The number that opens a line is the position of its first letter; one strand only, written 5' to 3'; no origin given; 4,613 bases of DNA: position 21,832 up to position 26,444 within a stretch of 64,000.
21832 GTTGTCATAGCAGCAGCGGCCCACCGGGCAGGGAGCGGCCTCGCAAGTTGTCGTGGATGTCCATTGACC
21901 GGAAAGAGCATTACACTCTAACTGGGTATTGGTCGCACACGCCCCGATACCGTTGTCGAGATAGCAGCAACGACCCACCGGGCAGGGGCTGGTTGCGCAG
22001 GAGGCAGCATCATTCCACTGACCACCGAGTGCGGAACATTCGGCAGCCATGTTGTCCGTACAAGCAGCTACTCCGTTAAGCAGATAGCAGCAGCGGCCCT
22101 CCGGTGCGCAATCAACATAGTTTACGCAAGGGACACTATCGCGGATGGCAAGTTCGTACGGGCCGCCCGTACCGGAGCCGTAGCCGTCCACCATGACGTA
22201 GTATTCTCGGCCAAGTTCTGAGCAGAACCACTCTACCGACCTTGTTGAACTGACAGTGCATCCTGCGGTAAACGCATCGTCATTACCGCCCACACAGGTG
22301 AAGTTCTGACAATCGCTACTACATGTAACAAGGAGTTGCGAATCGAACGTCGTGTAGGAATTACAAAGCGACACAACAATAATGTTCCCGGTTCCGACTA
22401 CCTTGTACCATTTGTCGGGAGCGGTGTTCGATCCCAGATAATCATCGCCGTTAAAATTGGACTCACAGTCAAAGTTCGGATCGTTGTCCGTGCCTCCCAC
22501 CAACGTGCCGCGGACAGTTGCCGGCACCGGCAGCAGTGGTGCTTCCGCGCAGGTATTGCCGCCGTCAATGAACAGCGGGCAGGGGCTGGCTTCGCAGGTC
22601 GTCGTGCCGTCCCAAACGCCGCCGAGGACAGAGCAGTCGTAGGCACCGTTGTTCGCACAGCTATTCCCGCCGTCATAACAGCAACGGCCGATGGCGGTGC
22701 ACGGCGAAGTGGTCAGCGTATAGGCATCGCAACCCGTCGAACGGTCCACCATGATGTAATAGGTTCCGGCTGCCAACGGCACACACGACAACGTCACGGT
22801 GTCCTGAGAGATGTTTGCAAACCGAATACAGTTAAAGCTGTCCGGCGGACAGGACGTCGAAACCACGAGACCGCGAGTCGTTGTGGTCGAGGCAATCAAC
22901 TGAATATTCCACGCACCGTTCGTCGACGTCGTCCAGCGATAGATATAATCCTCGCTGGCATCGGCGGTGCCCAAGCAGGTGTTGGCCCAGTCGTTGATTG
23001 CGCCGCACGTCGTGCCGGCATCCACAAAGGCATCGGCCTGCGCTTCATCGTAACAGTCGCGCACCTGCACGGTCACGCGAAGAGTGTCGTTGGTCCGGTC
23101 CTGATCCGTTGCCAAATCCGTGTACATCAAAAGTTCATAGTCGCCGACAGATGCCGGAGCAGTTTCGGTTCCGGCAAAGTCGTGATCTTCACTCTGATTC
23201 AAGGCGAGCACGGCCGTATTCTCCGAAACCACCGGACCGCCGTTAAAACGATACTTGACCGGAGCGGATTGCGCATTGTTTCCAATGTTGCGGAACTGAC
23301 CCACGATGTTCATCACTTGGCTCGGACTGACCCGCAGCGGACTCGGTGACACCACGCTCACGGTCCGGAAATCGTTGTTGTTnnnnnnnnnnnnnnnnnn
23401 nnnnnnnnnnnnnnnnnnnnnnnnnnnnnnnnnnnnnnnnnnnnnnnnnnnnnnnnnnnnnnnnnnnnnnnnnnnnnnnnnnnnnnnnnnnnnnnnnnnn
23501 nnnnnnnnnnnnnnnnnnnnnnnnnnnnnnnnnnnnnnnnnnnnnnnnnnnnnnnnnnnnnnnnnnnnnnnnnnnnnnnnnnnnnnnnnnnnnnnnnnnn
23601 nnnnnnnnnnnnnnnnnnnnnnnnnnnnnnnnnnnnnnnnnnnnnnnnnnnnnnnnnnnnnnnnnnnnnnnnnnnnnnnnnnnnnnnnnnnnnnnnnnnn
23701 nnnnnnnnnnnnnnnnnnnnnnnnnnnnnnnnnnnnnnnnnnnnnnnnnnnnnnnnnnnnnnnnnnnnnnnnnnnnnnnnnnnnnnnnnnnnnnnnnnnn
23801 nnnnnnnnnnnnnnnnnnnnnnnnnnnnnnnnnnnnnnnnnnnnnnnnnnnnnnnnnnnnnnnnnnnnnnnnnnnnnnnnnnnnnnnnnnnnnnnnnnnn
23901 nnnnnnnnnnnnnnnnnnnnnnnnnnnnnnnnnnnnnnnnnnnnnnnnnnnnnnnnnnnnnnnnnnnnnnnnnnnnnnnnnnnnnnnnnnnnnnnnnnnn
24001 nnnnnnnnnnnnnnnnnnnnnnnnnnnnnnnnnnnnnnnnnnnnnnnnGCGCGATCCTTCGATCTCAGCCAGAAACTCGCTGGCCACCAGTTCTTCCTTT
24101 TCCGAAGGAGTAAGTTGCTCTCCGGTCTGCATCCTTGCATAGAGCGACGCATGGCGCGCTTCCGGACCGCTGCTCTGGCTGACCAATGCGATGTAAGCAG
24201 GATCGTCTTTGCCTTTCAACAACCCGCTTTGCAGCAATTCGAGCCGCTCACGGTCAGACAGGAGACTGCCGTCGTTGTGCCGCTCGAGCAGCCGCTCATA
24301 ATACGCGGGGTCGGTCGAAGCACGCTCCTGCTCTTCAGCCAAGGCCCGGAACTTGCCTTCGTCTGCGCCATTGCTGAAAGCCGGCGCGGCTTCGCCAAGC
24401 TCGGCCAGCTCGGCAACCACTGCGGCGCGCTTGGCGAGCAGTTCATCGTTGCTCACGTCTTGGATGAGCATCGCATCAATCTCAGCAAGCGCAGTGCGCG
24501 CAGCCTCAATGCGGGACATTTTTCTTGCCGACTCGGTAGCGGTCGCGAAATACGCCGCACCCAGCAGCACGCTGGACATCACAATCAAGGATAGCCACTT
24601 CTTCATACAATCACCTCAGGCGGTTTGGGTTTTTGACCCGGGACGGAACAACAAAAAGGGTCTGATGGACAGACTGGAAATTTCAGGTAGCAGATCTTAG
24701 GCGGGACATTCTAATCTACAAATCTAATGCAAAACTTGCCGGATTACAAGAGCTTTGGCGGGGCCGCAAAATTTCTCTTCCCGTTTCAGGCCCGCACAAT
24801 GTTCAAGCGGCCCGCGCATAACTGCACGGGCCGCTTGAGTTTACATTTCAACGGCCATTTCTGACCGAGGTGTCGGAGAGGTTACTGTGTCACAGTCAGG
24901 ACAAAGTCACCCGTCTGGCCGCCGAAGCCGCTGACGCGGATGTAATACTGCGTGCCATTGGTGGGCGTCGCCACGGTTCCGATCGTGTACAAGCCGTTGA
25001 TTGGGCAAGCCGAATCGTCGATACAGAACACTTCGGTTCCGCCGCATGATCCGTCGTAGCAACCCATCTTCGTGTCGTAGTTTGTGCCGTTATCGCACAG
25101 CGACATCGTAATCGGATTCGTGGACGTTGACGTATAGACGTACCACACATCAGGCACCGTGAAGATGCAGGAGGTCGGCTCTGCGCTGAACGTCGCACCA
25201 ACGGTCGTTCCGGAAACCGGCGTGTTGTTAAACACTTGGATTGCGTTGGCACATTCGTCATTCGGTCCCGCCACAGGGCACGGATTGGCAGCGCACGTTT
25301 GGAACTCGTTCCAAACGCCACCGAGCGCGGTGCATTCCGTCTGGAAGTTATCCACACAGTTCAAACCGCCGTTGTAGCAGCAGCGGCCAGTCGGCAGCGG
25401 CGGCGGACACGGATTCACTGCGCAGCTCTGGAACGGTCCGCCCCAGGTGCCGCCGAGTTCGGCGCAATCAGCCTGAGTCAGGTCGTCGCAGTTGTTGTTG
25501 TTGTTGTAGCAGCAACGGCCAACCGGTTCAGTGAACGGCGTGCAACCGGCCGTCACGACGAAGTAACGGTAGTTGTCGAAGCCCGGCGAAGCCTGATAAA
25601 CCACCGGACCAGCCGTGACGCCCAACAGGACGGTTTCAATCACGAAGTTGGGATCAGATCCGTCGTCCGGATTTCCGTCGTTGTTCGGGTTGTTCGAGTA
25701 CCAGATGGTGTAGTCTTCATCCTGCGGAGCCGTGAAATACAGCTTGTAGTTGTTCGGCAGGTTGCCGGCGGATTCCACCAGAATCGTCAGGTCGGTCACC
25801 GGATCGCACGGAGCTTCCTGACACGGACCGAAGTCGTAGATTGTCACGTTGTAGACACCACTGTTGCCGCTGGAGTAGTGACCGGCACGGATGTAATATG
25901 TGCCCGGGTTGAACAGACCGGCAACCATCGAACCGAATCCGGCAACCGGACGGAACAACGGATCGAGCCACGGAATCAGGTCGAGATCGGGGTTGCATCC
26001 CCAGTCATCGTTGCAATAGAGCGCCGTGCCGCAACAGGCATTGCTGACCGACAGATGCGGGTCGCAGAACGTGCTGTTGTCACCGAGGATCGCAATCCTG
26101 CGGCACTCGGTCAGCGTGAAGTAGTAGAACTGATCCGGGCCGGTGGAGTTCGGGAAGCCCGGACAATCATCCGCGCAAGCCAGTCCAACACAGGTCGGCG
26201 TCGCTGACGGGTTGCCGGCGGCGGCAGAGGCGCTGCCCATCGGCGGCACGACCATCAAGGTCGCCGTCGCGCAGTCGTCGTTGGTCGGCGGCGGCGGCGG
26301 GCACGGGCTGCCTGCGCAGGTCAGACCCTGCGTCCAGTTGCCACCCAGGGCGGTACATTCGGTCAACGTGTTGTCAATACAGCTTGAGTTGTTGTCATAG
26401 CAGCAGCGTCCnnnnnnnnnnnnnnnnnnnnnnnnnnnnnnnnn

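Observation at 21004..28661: Tandem pair of ~1200-aa secreted proteins built from an unrecognised 6-Cys 'GRCCY' module plus PPC domains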

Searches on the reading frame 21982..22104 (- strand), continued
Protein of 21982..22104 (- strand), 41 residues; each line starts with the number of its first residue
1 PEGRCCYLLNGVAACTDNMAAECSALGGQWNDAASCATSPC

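Call 79: list_cluster_members(proteins=[P0024, P0026, P0028, P0029, P0032, P0035, P0037, P0038, P0039, P0044])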
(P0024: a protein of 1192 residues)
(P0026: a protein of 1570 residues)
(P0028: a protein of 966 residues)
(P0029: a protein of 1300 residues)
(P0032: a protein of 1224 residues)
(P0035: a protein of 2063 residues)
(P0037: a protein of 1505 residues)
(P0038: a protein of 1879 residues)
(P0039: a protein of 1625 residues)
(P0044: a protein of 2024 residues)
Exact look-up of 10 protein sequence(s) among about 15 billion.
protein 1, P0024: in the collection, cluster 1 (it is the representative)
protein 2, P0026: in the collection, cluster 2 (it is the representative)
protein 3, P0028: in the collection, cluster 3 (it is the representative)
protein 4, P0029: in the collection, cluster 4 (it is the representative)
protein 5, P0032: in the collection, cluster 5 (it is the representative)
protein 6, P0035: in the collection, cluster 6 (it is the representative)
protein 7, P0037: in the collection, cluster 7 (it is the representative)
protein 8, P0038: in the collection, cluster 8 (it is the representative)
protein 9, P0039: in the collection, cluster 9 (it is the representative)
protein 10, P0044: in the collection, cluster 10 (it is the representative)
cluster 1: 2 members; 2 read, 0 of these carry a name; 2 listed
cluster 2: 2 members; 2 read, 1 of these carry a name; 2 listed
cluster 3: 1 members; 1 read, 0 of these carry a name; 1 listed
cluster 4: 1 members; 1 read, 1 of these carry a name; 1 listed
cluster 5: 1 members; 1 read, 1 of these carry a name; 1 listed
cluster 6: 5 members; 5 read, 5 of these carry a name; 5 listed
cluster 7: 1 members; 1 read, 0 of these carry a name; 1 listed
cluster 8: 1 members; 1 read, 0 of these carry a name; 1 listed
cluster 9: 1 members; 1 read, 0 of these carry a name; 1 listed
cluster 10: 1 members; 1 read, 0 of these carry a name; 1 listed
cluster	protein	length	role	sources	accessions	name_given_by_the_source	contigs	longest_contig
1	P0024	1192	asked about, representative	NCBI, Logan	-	-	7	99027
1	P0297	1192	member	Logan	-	-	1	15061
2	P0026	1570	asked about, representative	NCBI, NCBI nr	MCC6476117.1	proprotein convertase P-domain-containing protein [bacterium]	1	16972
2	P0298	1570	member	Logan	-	-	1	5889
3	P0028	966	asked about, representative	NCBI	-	-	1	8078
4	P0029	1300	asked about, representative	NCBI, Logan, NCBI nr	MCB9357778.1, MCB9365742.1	MAG: hypothetical protein H6508_00945 [Calditrichaeota bacterium] | hypothetical protein [Calditrichota bacterium]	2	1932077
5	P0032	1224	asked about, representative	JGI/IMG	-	hypothetical protein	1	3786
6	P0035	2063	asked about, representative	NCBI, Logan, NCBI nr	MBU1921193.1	proprotein convertase P-domain-containing protein [bacterium]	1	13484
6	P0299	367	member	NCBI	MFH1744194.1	MAG: hypothetical protein ABIH23_34770, partial [bacterium]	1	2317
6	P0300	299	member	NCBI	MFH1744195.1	MAG: hypothetical protein ABIH23_34775 [bacterium]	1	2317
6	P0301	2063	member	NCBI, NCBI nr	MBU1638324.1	proprotein convertase P-domain-containing protein [bacterium]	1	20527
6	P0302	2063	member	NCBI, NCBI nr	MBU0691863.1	proprotein convertase P-domain-containing protein [bacterium]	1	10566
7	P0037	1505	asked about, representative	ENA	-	-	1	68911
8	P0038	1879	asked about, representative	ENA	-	-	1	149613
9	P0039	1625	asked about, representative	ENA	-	-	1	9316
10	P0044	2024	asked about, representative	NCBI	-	-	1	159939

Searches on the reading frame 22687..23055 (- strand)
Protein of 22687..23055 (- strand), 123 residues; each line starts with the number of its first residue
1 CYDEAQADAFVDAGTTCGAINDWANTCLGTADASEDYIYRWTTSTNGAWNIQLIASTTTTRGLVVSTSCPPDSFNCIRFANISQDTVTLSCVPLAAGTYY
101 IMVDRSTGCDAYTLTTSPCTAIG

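Call 19: search_protein_families(library=pfam, proteins=[window:22687-23055:-], max_evalue=10)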
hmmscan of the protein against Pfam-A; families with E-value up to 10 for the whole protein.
seq(123 aa): 1 family
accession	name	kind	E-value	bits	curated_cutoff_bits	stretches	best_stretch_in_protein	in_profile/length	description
PF04151.21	PPC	-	0.015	16.6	25.9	1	39-104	5-69/70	Bacterial pre-peptidase C-terminal domain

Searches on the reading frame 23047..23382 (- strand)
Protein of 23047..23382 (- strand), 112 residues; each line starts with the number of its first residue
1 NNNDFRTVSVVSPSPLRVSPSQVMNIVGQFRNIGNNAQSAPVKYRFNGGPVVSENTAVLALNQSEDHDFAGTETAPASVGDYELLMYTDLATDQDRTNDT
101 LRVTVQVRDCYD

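Call 19: search_protein_families(library=pfam, proteins=[window:23047-23382:-], max_evalue=10)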
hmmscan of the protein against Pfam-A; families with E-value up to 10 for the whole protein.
seq(112 aa): 1 family
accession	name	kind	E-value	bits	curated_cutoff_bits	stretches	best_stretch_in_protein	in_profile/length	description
PF16158.11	N_BRCA1_IG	-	0.05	14.6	28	1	18-107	8-108/108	Ig-like domain from next to BRCA1 gene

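Call 71: search_solved_structures(query=A5, max_evalue=10)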
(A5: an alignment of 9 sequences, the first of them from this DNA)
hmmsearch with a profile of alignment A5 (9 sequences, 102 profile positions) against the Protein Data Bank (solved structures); distinct sequences matched with E-value up to 10: 12.
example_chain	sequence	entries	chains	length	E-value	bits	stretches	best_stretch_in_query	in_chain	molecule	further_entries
2l0d_A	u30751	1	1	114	0.025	17.7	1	8-98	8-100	Cell surface protein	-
7nka_F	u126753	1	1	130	0.061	16.5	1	13-66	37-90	NB8206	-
9my8_A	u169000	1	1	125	0.14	15.4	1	13-65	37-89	D7 Neutralizing Nanobody against HSV Glycoprotein D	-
9q69_C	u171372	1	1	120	0.19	14.9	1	12-85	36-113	RP.057 Heavy Chain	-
9qqs_C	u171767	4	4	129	0.38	14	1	13-67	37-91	Nanobody 270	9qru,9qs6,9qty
9shv_Ba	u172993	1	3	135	0.53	13.5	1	13-65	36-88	F123 nanobody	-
7pc2_P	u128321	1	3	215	0.63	13.3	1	27-64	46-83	7-269 IgA Fab light chain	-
9h76_B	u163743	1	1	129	0.67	13.2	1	8-65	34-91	Nanobody NB53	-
7bk5_AAA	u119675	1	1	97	0.68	13.2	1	56-96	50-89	Putative copper resistance protein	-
7wn1_C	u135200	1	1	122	0.75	13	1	13-75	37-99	nanobody48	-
6ssi_F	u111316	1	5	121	0.76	13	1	13-65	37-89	NANOBODY 22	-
9e0s_A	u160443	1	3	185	1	12.5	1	10-72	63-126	Sec-independent protein translocase protein TatC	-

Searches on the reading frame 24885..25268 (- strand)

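Call 19: search_protein_families(library=pfam, proteins=[window:24885-25268:-], max_evalue=10)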
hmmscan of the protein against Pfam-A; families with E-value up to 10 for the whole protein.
seq(128 aa): 2 families
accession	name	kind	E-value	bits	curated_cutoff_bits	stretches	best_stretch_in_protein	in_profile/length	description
PF23759.1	GBD_T9SS_assoc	-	3.7e-05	24.4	27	1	3-113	2-103/116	Galactose binding domain-like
PF04151.21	PPC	-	0.00071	20.8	25.9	1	40-114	3-70/70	Bacterial pre-peptidase C-terminal domain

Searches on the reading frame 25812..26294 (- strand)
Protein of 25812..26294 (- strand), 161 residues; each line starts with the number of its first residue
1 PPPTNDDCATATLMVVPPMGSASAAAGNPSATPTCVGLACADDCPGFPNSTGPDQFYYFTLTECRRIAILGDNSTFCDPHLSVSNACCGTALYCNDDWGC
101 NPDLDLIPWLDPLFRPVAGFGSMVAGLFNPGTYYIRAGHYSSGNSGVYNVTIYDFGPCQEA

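Call 19: search_protein_families(library=pfam, proteins=[window:25812-26294:-], max_evalue=10)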
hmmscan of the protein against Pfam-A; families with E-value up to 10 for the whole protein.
seq(161 aa): 1 family
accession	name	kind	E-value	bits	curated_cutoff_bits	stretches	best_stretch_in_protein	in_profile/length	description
PF23759.1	GBD_T9SS_assoc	-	0.00074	20.2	27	1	4-100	1-88/116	Galactose binding domain-like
